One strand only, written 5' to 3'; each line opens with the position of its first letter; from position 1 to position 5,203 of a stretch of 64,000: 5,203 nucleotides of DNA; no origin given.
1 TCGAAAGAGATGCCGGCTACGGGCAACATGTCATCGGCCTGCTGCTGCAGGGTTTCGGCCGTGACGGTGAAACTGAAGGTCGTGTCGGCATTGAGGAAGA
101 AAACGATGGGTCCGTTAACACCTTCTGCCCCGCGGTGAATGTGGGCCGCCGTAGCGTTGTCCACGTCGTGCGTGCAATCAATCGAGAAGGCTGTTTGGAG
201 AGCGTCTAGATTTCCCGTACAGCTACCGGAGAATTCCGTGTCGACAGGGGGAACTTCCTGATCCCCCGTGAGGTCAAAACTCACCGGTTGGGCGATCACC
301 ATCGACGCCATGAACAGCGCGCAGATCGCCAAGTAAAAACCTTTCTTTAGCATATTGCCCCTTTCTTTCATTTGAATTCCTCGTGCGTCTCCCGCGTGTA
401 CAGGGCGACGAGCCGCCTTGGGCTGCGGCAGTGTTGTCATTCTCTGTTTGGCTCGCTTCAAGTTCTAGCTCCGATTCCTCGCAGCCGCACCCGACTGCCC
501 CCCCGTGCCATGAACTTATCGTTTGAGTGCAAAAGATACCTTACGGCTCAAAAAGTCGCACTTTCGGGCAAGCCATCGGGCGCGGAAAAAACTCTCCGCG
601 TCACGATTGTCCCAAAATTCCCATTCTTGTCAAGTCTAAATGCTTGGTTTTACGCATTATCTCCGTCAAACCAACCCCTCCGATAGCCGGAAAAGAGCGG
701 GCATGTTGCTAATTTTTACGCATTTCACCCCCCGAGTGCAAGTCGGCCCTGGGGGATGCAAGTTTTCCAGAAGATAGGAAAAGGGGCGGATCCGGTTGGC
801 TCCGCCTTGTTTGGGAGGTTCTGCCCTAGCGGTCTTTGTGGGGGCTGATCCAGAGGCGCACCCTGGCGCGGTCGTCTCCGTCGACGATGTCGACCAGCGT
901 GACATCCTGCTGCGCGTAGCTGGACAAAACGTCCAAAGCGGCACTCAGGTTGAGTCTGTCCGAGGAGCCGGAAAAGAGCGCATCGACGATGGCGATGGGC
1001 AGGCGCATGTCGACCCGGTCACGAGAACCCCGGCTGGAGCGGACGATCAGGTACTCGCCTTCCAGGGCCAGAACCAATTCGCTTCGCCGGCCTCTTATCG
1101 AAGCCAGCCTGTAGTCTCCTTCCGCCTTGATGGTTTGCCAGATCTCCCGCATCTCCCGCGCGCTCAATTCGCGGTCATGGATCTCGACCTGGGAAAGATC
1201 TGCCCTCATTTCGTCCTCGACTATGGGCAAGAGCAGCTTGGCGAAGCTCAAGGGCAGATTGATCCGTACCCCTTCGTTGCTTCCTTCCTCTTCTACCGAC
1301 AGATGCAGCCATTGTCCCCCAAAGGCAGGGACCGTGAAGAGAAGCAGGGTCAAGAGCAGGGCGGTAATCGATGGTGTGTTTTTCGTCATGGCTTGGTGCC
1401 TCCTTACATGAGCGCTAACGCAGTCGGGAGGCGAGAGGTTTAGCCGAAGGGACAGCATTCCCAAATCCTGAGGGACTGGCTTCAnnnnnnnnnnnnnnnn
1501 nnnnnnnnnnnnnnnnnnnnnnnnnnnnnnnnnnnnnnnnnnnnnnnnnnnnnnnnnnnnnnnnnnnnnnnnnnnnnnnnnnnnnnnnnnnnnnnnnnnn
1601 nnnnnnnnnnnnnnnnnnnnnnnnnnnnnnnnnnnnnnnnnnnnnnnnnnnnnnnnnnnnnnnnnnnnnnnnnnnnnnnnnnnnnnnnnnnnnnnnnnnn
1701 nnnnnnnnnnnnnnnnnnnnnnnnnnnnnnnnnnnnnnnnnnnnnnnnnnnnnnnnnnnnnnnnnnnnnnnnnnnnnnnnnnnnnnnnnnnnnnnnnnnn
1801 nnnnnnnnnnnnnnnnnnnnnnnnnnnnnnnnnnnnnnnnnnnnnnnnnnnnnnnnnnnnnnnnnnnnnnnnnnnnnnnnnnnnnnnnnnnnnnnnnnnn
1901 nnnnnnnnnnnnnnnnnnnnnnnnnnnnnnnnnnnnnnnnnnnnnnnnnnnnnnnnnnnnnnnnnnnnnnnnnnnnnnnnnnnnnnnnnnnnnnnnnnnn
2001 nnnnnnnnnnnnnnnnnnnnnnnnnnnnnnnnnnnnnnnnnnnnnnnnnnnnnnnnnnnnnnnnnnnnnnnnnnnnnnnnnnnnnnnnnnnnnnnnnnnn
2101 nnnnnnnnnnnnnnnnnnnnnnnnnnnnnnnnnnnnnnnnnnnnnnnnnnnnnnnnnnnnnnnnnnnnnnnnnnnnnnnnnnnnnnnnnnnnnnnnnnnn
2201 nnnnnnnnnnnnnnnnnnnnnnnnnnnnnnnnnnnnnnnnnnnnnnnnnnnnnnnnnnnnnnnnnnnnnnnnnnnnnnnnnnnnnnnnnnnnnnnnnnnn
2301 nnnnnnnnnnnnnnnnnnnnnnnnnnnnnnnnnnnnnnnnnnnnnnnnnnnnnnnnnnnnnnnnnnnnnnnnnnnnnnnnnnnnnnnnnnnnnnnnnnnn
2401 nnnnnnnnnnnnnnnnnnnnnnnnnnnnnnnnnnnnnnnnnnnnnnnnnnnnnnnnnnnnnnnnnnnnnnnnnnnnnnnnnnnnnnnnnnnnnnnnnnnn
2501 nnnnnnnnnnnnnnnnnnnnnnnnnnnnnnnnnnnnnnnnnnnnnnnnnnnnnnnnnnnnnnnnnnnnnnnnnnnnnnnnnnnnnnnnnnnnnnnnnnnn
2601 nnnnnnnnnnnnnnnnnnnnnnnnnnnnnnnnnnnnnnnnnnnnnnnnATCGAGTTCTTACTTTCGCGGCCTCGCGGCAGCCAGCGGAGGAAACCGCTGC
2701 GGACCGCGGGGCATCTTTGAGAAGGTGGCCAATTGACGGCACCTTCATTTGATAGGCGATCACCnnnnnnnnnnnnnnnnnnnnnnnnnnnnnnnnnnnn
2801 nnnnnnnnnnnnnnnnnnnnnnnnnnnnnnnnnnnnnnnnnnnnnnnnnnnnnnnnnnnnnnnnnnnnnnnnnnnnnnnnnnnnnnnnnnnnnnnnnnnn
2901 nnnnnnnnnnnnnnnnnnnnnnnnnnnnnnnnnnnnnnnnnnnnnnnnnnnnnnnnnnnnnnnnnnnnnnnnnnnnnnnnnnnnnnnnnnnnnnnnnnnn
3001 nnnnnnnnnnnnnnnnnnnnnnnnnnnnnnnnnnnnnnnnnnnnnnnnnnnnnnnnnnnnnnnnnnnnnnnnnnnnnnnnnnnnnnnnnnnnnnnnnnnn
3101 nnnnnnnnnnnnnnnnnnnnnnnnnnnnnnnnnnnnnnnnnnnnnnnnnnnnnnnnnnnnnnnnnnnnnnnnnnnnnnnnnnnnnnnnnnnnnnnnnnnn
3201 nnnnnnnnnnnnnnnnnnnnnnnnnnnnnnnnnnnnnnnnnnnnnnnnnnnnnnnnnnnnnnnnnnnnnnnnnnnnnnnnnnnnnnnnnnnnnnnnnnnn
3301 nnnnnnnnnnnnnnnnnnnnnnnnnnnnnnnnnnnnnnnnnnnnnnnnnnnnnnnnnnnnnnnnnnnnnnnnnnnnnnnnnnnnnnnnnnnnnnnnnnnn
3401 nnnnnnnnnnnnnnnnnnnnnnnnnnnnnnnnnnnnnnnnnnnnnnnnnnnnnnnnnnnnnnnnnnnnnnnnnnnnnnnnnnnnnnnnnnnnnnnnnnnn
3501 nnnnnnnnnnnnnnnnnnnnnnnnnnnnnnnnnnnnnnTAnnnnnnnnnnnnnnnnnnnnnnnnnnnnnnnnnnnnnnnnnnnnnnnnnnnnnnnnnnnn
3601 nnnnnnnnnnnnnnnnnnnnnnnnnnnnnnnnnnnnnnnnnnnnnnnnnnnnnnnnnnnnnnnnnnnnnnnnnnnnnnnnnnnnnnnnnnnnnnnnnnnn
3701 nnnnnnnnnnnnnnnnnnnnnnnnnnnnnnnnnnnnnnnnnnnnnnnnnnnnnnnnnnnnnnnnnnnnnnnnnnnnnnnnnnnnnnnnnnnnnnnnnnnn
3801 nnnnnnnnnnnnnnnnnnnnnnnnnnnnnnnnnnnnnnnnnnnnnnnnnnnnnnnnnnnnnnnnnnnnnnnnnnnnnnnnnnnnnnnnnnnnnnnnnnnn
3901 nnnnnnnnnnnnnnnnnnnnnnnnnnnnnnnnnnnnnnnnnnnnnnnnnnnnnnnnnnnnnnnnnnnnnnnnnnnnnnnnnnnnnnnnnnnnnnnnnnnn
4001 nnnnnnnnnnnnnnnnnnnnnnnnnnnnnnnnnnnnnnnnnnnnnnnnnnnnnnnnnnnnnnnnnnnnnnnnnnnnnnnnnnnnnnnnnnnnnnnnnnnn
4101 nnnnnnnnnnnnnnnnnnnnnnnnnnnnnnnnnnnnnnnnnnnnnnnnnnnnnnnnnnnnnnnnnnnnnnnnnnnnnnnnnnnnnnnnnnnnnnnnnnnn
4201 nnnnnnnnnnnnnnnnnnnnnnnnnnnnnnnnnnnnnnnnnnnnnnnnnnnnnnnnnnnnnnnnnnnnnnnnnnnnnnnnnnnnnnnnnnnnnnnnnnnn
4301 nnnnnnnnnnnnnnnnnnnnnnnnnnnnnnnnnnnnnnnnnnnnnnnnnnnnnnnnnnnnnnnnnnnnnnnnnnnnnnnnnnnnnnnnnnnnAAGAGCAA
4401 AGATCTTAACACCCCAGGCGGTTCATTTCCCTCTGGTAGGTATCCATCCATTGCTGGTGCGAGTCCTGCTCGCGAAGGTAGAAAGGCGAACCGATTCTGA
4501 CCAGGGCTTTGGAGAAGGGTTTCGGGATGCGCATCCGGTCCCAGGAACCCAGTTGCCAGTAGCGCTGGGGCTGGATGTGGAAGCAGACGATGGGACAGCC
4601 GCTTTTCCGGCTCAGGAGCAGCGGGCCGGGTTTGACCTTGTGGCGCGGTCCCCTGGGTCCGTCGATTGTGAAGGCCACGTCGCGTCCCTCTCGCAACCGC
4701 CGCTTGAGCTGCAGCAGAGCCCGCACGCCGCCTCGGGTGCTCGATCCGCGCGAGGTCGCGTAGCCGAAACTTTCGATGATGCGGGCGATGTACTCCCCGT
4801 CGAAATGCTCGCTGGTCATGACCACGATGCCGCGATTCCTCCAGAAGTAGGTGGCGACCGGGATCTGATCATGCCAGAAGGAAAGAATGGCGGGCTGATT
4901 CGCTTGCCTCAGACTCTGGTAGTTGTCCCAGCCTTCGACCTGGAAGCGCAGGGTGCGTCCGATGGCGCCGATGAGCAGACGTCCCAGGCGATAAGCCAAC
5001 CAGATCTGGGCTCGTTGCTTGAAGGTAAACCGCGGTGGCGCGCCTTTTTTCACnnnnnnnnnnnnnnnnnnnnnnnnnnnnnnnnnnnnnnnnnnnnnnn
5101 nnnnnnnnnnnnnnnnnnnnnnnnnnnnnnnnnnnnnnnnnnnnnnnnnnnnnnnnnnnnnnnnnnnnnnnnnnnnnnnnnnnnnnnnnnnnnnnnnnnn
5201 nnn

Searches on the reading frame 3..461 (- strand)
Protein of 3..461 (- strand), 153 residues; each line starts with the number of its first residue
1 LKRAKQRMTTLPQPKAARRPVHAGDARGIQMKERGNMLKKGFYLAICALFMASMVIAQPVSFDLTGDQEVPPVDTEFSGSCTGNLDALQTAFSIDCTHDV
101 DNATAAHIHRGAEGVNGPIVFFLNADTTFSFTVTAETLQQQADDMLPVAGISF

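Call 46: search_protein_families(library=pfam, proteins=[window:3-461:-], max_evalue=0.0001)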
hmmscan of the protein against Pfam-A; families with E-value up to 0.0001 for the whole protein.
window:3-461:- (153 aa): 1 family
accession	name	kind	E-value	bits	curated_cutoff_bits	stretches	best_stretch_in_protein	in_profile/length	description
PF07452.17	CHRD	-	1.9e-12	48.5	24.1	1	61-138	2-91/117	CHRD domain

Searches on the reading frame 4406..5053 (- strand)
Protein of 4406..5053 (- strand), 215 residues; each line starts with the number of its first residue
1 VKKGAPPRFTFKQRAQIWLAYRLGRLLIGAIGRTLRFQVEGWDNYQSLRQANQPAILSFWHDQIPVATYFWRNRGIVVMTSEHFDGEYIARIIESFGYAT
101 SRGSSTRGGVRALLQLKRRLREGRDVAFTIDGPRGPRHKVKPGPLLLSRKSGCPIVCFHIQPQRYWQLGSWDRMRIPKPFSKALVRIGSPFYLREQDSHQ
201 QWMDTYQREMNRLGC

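Call 46: search_protein_families(library=pfam, proteins=[window:4406-5053:-], max_evalue=0.0001)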
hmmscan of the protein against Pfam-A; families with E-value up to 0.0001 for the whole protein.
window:4406-5053:- (215 aa): 1 family
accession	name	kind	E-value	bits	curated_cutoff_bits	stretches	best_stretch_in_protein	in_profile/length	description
PF04028.18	DUF374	-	5.4e-29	100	26.8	1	69-137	1-69/69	Domain of unknown function (DUF374)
